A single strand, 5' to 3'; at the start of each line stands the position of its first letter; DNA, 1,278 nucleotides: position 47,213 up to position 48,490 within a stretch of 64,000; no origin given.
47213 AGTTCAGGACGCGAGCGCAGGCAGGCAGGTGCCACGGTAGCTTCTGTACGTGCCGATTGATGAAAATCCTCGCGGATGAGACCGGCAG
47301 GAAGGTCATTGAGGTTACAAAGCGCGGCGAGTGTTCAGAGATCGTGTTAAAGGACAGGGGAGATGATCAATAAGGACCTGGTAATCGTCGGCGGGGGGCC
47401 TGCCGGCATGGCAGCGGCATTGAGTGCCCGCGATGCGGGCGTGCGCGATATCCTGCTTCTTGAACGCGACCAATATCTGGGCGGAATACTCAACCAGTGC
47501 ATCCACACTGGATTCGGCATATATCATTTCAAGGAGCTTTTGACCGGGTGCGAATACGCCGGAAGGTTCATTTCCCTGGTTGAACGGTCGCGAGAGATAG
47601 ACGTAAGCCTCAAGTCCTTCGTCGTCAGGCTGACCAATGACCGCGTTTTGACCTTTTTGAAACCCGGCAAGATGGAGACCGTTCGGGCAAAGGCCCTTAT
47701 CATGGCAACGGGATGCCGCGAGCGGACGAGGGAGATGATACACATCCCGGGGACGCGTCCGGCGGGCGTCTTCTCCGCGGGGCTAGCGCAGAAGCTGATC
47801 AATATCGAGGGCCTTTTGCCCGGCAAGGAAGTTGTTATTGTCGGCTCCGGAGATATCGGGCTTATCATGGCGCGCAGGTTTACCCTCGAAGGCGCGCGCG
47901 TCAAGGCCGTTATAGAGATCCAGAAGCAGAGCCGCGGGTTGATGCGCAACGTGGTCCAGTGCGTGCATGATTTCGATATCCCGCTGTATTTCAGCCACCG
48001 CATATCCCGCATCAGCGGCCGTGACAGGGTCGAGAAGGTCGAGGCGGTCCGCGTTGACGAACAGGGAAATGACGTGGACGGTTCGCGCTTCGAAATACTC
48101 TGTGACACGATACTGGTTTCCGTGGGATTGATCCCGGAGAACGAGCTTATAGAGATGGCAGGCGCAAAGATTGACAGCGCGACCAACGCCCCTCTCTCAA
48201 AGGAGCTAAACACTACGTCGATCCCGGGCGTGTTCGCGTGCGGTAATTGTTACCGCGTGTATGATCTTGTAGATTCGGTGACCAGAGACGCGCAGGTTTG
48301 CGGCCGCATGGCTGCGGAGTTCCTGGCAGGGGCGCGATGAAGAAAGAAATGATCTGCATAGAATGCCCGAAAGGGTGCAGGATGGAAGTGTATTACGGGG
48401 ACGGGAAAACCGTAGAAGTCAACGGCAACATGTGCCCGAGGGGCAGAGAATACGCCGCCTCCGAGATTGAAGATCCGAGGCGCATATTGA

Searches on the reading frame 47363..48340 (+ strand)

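Call 50: search_protein_families(library=pfam, proteins=[window:47363-48340:+], max_evalue=0.0001)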
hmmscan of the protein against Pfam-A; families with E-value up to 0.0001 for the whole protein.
window:47363-48340:+ (325 aa): 9 families
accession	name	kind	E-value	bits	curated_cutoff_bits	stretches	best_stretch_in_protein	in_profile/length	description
PF07992.20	Pyr_redox_2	-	3.7e-32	112.4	26.1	1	4-304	1-285/291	Pyridine nucleotide-disulphide oxidoreductase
PF13738.12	Pyr_redox_3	-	1.2e-16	61.3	30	2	66-294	83-305/305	Pyridine nucleotide-disulphide oxidoreductase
PF00890.30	FAD_binding_2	-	7.9e-12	45.5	20.4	1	5-41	1-36/414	FAD binding domain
PF12831.13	FAD_oxidored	-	2.4e-09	37.4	27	1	5-47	1-42/416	FAD dependent oxidoreductase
PF13450.12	NAD_binding_8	-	3.7e-08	34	21.9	1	8-42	1-34/68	NAD(P)-binding Rossmann-like domain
PF01494.25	FAD_binding_3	-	2.4e-07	30.8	22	0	6-35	4-32/349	FAD binding domain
PF03486.20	HI0933_like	-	3.2e-07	30.5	50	0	5-40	2-36/244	HI0933-like protein Rossmann domain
PF00070.33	Pyr_redox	-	9.2e-07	29.7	22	0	157-227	2-78/82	Pyridine nucleotide-disulphide oxidoreductase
PF01266.30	DAO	-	1.6e-05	25.1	27.9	0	5-41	1-40/353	FAD dependent oxidoreductase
